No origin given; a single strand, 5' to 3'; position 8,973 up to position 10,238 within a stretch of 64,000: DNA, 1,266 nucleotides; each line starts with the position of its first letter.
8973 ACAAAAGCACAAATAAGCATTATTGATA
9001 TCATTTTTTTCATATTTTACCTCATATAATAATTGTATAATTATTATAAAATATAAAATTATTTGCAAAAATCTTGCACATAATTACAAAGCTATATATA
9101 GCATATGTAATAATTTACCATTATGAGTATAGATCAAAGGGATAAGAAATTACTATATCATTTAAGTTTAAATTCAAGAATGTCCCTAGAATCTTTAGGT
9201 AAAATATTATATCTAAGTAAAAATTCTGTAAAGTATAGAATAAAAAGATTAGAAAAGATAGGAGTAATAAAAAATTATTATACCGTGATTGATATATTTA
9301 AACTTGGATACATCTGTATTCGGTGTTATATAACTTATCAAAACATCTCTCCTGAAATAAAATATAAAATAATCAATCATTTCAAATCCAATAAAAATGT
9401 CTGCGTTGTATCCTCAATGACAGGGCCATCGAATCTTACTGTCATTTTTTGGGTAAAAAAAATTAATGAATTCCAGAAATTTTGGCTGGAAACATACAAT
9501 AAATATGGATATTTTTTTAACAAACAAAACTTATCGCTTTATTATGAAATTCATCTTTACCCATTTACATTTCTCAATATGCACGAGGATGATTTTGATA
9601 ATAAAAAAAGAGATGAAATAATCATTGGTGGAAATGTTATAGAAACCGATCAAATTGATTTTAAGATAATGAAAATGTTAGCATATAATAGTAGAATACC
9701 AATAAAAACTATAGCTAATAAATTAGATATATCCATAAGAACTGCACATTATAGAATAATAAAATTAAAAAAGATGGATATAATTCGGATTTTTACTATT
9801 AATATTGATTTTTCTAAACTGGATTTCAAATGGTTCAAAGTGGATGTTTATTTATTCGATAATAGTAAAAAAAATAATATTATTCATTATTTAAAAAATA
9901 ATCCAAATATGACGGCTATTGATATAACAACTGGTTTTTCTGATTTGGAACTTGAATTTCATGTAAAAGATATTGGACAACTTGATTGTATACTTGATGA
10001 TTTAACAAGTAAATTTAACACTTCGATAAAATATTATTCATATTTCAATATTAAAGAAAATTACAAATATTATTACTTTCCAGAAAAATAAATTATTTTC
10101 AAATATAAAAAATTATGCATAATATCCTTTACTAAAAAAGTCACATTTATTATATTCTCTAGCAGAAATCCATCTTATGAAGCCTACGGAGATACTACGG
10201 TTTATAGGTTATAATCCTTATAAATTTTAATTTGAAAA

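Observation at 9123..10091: Two paralogous double-HTH (tandem Lrp/AsnC-like) regulators, each divergent from an operon and sharing an upstream 10-mer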

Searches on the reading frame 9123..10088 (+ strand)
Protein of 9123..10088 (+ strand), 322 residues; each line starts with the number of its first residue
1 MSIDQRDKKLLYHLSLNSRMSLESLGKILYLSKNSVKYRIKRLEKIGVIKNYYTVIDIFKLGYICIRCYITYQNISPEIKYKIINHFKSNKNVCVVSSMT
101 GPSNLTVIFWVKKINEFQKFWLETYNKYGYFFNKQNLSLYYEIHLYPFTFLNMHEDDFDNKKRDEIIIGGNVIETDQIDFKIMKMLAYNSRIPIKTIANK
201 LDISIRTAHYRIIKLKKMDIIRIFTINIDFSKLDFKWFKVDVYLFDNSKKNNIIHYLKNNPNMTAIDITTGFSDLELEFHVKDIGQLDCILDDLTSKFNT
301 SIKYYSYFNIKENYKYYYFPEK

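Call 5: search_protein_families(library=pfam, proteins=[window:9123-10088:+], max_evalue=1)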
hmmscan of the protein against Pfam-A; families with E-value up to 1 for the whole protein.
window:9123-10088:+ (322 aa): 17 families
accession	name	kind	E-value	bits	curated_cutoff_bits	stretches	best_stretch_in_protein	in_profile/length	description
PF13412.12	HTH_24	-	2.8e-20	72.1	21.9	2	4-50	2-48/48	Winged helix-turn-helix DNA-binding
PF13404.12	HTH_AsnC-type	-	4.5e-17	62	27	2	3-44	1-42/42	AsnC-type helix-turn-helix domain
PF08279.18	HTH_11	-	1e-07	32.2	25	2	180-218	3-42/55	HTH domain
PF12840.13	HTH_20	-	4.7e-06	26.9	27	2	181-222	8-49/51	Helix-turn-helix domain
PF01047.28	MarR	-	8.4e-06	26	24.6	2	10-50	8-48/59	MarR family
PF13556.12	HTH_30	-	1.5e-05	25.1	27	1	16-46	9-39/59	PucR C-terminal helix-turn-helix domain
PF01037.27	AsnC_trans_reg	-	4.4e-05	23.7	25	1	251-299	12-60/73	Lrp/AsnC ligand binding domain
PF04967.18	HTH_10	-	0.0058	16.9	23.1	0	190-213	22-45/53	HTH DNA binding domain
PF05043.19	Mga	-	0.0064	17.5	21.1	1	176-228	15-65/87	Mga helix-turn-helix domain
PF01399.33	PCI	-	0.013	16.1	22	1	182-215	30-63/84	PCI domain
PF02398.22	Corona_7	-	0.023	15.6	27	0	181-225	22-66/101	Coronavirus protein 7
PF25212.1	HVO_A0114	-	0.031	14.5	27.6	0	6-50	23-67/84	HVO_A0114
PF11214.13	Med2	-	0.042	14.4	26.8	1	265-306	32-73/100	Mediator complex subunit 2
PF08280.17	HTH_Mga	-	0.074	13.5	23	0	2-43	2-43/59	M protein trans-acting positive regulator (MGA) HTH domain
PF02650.20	HTH_WhiA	-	0.1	13.5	27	1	17-46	52-83/84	WhiA C-terminal HTH domain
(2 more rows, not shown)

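Call 6: search_protein_families(library=ncbifam, proteins=[window:9123-10088:+], max_evalue=1)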
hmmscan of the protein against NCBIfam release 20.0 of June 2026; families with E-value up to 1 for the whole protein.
window:9123-10088:+ (322 aa): 20 families
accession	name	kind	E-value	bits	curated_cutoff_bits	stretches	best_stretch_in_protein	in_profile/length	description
NF053758.1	ChrTpTrnRegChrS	equivalog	1.7e-24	86.4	250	2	2-124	11-131/158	chromate efflux transcriptional regulator ChrS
NF040947.1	trans_reg_LysM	equivalog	5.7e-20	71.5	180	2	3-119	1-113/136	HTH-type transcriptional regulator LysM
NF040820.1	trans_reg_LrpA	equivalog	6e-18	65.1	250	2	3-114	2-111/141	HTH-type transcriptional regulator LrpA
NF041396.1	TranRegLrp_Halo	equivalog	5.8e-17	61.9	190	2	1-108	1-106/149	HTH-type transcriptional regulator Lrp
NF008384.0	PRK11179.1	equivalog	2.3e-16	60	227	2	173-291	5-124/153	transcriptional regulator AsnC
NF008370.0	PRK11169.1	equivalog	5.5e-09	35.9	233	2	3-79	12-89/164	leucine-responsive transcriptional regulator Lrp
TIGR04176.1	MarR_EPS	equivalog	9.6e-06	25.6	88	1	175-223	2-50/105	MarR family EPS-associated transcriptional regulator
NF041395.1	TranRegLrpA1_Halo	equivalog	2.8e-05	24.1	250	2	1-66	1-66/142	HTH-type transcriptional regulator LrpA1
NF053606.1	Sta1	subfamily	6.8e-05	22.9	80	1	3-51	18-66/100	Sta1 family transcriptional regulator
NF040708.3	Siroheme_Dcarb_AhbA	equivalog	0.0001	22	140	2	23-86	20-83/144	siroheme decarboxylase subunit alpha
TIGR01884.1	cas_HTH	subfamily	0.00095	18.6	60.2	1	179-221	144-186/202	CRISPR-associated CARF protein Csa3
NF040939.2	trans_reg_lrs14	equivalog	0.0023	18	90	1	5-50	21-67/103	Lrs14 family HTH-type transcriptional regulator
NF008847.0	PRK11886.1-2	equivalog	0.004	16.5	293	1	5-48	5-48/320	bifunctional biotin--[acetyl-CoA-carboxylase] ligase/biotin operon repressor BirA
TIGR00122.1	birA_repr_reg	equivalog_domain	0.012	15.5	70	1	8-48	3-42/69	biotin operon repressor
NF040707.3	Siroheme_Dcarb_AhbB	equivalog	0.012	15.3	125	0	192-261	14-83/146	siroheme decarboxylase subunit beta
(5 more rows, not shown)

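Call 13: find_homologous_proteins(query=window:9123-10088:+)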
Query window:9123-10088:+ (322 aa): 20 proteins with E <= 0.001 among 1107 candidates.
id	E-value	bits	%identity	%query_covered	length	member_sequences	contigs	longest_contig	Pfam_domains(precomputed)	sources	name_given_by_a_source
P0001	4.5e-209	711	100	100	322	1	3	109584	PF01047.29,PF12840.14,PF13412.13,PF08279.19,PF13404.13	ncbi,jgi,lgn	jgi:Lrp/AsnC family transcriptional regulator, leucine-responsive regulatory protein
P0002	1.8e-118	413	62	99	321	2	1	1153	PF01047.29,PF12840.14,PF13412.13,PF08279.19,PF01022.27,PF01037.29,PF13404.13,PF12802.14,PF13556.13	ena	-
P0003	8.2e-117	408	61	100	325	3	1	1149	PF01047.29,PF12840.14,PF13412.13,PF08279.19,PF25212.3,PF13730.13,PF01037.29,PF13404.13,PF12802.14,PF13556.13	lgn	-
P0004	2.4e-111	390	62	94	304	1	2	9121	PF01047.29,PF13412.13,PF08279.19,PF13404.13,PF12802.14,PF13556.13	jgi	jgi:Lrp/AsnC family transcriptional regulator for asnA, asnC and gidA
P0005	3.0e-111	390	58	100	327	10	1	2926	PF01047.29,PF12840.14,PF13412.13,PF08279.19,PF25212.3,PF01037.29,PF13404.13,PF12802.14,PF13556.13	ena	-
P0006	3.0e-76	275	45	100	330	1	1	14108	PF22451.3,PF01047.29,PF12840.14,PF13412.13,PF08279.19,PF13463.13,PF01037.29,PF13404.13,PF12802.14,PF13545.13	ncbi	ncbi:MAG: AsnC family transcriptional regulator [Candidatus Hodarchaeota archaeon]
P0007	3.5e-74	268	43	100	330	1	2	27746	PF22451.3,PF08279.19,PF13730.13,PF01022.27,PF01037.29,PF13404.13,PF12802.14,PF01047.29,PF12840.14,PF13412.13,PF13463.13,PF13545.13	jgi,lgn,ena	-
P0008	4.4e-69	251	42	97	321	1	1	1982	PF22451.3,PF01047.29,PF12840.14,PF13412.13,PF13463.13,PF01037.29,PF13404.13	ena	-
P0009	1.3e-67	246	41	100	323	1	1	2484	PF13412.13,PF13404.13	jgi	jgi:DNA-binding Lrp family transcriptional regulator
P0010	2.3e-65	239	40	99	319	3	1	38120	PF01047.29,PF12840.14,PF13412.13,PF01037.29,PF13404.13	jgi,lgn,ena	-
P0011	1.0e-63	234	40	100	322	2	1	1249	PF22451.3,PF01047.29,PF12840.14,PF13412.13,PF08279.19,PF25212.3,PF13404.13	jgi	-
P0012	2.5e-49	186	38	100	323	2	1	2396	PF01047.29,PF13412.13,PF08279.19,PF01037.29,PF13404.13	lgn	-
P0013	1.2e-48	184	39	99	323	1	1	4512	PF01047.29,PF13412.13,PF01037.29,PF13404.13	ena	-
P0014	1.9e-48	183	38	99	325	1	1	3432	PF01047.29,PF13412.13,PF13404.13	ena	-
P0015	1.3e-47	181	37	99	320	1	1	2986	PF01047.29,PF13412.13,PF13404.13,PF12802.14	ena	-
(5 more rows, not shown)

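Call 27: find_encoding_contigs(protein=P0004, flank=6000, max_places=2)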
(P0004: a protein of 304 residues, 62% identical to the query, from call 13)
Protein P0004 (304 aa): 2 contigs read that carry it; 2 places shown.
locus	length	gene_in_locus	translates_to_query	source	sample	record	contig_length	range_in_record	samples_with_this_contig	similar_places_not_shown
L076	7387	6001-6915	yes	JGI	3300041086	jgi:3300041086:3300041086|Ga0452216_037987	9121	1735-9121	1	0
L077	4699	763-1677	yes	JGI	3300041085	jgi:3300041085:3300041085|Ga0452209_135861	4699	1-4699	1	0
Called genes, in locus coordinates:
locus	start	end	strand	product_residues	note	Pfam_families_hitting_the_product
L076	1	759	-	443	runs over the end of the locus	PF00697:PRAI, PF00218:IGPS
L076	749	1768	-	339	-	PF02885:Glycos_trans_3N, PF00591:Glycos_transf_3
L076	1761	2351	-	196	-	PF00117:GATase, PF07722:Peptidase_C26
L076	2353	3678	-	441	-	PF04715:, PF00425:Chorismate_bind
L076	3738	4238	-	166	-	PF01842:ACT (faint)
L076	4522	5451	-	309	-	-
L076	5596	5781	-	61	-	-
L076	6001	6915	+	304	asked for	PF01047:MarR (faint), PF08279:HTH_11 (faint), PF12802:MarR_2 (faint), PF13412:HTH_24 (weak), PF13556:HTH_30 (faint), PF13404:HTH_AsnC-type, PF13412:HTH_24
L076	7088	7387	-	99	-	?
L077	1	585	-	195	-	?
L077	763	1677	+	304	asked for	PF01047:MarR (faint), PF08279:HTH_11 (faint), PF12802:MarR_2 (faint), PF13412:HTH_24 (weak), PF13556:HTH_30 (faint), PF13404:HTH_AsnC-type, PF13412:HTH_24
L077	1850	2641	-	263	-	-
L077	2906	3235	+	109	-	-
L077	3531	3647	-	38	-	-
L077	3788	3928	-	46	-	PF23477:zf_Tbcl_2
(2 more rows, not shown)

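Call 28: find_encoding_contigs(protein=P0007, flank=6000, max_places=2)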
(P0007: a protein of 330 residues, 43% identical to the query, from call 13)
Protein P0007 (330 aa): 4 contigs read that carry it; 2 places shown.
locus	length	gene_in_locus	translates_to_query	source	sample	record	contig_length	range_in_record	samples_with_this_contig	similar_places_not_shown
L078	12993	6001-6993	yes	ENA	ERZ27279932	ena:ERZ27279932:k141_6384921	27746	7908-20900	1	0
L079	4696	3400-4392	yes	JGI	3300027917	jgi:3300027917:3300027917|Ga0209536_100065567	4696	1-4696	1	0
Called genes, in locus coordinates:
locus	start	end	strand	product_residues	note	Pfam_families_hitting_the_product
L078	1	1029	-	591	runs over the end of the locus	PF13229:Beta_helix, PF05048:NosD, PF13229:Beta_helix, PF05048:NosD (weak)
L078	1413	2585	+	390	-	PF00801:PKD (weak)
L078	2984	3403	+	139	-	-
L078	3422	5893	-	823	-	PF13229:Beta_helix, PF05048:NosD, PF13229:Beta_helix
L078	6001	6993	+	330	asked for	PF01022:HTH_5 (faint), PF01047:MarR (faint), PF08279:HTH_11 (faint), PF12802:MarR_2 (faint), PF13404:HTH_AsnC-type, PF13412:HTH_24, PF13404:HTH_AsnC-type, PF13412:HTH_24, +6 more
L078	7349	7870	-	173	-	PF01966:HD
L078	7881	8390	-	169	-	PF01994:Trm56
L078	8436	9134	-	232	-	PF09954:DUF2188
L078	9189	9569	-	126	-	-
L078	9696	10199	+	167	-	PF01022:HTH_5, PF12840:HTH_20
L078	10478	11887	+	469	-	PF02310:B12-binding, PF04055:Radical_SAM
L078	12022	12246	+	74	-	-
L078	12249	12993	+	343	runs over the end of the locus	PF09924:LPG_synthase_C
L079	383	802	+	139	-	-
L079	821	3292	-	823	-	PF13229:Beta_helix, PF05048:NosD, PF13229:Beta_helix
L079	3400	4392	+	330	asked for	PF01022:HTH_5 (faint), PF01047:MarR (faint), PF08279:HTH_11 (faint), PF12802:MarR_2 (faint), PF13404:HTH_AsnC-type, PF13412:HTH_24, PF13404:HTH_AsnC-type, PF13412:HTH_24, +6 more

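Call 32: find_encoding_contigs(protein=P0010, flank=6000, max_places=2)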
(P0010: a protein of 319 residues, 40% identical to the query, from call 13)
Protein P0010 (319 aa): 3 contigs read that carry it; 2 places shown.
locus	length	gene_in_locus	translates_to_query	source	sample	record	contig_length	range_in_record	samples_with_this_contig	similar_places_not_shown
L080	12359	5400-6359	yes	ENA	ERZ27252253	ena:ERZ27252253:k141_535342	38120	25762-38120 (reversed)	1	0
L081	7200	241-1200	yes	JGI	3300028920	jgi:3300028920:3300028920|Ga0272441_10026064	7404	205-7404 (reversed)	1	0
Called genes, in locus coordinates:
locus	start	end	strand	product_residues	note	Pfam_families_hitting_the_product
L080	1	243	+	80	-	?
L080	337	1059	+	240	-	PF01172:SBDS_N, PF09377:SBDS_domain_II, PF20268:SBDS_C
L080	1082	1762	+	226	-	PF14382:ECR1_N, PF22625:ECR1_N_2, PF21266:S1_RRP4 (faint), PF00013:KH_1, PF15985:KH_6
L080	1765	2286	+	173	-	PF01138:RNase_PH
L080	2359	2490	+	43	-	-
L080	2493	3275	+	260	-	PF01138:RNase_PH, PF03725:RNase_PH_C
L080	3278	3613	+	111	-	PF01780:Ribosomal_L37ae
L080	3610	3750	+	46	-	-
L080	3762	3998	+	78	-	PF09341:Pcc1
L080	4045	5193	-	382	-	PF00246:Peptidase_M14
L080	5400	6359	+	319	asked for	PF01047:MarR (faint), PF12840:HTH_20 (faint), PF13404:HTH_AsnC-type, PF13412:HTH_24, PF01037:AsnC_trans_reg (faint), PF13404:HTH_AsnC-type, PF13412:HTH_24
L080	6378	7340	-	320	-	PF00709:Adenylsucc_synt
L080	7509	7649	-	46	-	PF00709:Adenylsucc_synt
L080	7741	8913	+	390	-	PF02163:Peptidase_M50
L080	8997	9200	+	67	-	-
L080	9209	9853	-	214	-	PF00588:SpoU_methylase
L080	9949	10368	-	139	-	-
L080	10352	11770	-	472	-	PF00587:tRNA-synt_2b, PF03129:HGTP_anticodon, PF09180:ProRS-C_1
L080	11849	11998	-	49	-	-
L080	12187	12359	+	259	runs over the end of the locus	-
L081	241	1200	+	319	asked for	PF01047:MarR (faint), PF12840:HTH_20 (faint), PF13404:HTH_AsnC-type, PF13412:HTH_24, PF01037:AsnC_trans_reg (faint), PF13404:HTH_AsnC-type, PF13412:HTH_24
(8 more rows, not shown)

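Call 33: find_encoding_contigs(protein=P0006, flank=6000, max_places=2)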
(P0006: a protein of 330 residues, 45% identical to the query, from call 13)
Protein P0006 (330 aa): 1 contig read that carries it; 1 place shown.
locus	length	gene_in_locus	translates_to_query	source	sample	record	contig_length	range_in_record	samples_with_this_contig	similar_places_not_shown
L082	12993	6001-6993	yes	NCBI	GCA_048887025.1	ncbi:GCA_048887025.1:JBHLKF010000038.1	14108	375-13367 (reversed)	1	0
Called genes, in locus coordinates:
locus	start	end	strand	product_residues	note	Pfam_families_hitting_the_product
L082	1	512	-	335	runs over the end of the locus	PF13243:SQHop_cyclase_C (weak)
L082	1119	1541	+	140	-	-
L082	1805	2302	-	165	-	PF13420:Acetyltransf_4, PF00583:Acetyltransf_1, PF13673:Acetyltransf_10, PF13508:Acetyltransf_7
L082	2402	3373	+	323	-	PF01022:HTH_5 (faint), PF12840:HTH_20 (faint), PF13412:HTH_24, PF13730:HTH_36 (faint), PF13404:HTH_AsnC-type (weak), PF13412:HTH_24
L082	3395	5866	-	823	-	PF13229:Beta_helix, PF05048:NosD, PF13229:Beta_helix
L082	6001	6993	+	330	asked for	PF01047:MarR (faint), PF08279:HTH_11 (faint), PF12802:MarR_2 (faint), PF12840:HTH_20 (faint), PF13404:HTH_AsnC-type, PF13412:HTH_24, PF13404:HTH_AsnC-type, PF13412:HTH_24, +4 more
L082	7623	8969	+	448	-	PF13026:DUF3887, PF12695:Abhydrolase_5 (faint), PF01738:DLH (faint), PF07819:PGAP1 (faint), PF12146:Hydrolase_4, PF20408:Abhydrolase_11 (faint), PF20434:BD-FAE (weak), PF00326:Peptidase_S9 (weak)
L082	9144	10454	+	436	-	-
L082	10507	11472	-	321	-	PF12840:HTH_20 (faint), PF13404:HTH_AsnC-type, PF13412:HTH_24, PF13556:HTH_30 (faint), PF01047:MarR (weak), PF13404:HTH_AsnC-type, PF13412:HTH_24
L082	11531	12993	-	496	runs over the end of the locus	PF01364:Peptidase_C25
